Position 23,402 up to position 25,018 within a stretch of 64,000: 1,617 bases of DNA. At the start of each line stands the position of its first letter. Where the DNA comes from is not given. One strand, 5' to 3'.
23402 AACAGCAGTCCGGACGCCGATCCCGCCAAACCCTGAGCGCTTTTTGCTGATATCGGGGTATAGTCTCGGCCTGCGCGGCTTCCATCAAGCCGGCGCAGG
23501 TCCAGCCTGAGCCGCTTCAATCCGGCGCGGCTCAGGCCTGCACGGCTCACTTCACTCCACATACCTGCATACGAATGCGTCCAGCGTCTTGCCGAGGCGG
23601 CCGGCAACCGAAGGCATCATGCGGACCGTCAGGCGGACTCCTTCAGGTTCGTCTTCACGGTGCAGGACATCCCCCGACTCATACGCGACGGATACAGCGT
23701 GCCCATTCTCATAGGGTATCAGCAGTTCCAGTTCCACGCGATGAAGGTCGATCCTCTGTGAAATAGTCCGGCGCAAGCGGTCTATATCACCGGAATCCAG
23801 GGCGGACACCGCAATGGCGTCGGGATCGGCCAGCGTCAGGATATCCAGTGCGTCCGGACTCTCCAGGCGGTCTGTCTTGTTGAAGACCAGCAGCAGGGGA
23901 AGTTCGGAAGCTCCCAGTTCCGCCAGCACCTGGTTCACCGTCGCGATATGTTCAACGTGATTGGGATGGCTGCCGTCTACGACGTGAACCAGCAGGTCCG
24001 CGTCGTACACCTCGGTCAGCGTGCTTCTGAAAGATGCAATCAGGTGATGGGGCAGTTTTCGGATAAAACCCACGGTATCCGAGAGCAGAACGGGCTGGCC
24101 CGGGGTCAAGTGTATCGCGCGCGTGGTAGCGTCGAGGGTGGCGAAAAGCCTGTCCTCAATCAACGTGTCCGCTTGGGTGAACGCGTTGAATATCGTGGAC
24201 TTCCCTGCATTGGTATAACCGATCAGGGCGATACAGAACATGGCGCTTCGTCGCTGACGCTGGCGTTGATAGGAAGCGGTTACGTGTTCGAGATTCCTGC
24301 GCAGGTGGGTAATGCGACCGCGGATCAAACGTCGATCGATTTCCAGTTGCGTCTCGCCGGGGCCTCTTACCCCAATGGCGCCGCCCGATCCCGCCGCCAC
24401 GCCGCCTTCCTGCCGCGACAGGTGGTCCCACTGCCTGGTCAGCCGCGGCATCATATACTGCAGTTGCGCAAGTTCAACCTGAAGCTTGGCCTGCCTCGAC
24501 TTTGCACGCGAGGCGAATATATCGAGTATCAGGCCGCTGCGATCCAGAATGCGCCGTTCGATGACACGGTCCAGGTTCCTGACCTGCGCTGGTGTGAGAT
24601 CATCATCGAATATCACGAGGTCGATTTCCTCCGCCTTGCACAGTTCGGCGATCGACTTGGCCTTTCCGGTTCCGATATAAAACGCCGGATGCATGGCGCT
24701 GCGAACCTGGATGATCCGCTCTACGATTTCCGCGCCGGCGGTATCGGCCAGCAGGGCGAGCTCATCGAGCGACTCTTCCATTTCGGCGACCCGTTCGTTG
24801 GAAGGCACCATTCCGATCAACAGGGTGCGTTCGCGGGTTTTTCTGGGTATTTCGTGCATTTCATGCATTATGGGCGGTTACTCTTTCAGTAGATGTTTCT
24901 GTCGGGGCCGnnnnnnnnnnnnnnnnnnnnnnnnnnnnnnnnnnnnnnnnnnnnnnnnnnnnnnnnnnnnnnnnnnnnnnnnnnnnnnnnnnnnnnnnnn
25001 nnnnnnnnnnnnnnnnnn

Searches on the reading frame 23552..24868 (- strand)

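Call 19: search_protein_families(library=pfam, proteins=[window:23552-24868:-], max_evalue=0.0001)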
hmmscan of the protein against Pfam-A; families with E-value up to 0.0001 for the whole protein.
window:23552-24868:- (438 aa): 5 families
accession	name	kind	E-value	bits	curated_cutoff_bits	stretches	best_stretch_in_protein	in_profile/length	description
PF13167.11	GTP-bdg_N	-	8.2e-33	113.3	25.4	1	31-119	1-89/89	GTP-binding GTPase N-terminal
PF16360.10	GTP-bdg_M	-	3e-30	105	29.5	1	121-207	1-79/79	GTP-binding GTPase Middle Region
PF01926.29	MMR_HSR1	-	8.4e-21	74.6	21.9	1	213-331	2-113/113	50S ribosome-binding GTPase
PF19275.4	HflX_C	-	2.2e-07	31.3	26.4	1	349-429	10-91/102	HflX C-terminal domain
PF02421.24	FeoB_N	-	7.7e-05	22.7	27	0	213-338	3-121/156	Ferrous iron transport protein B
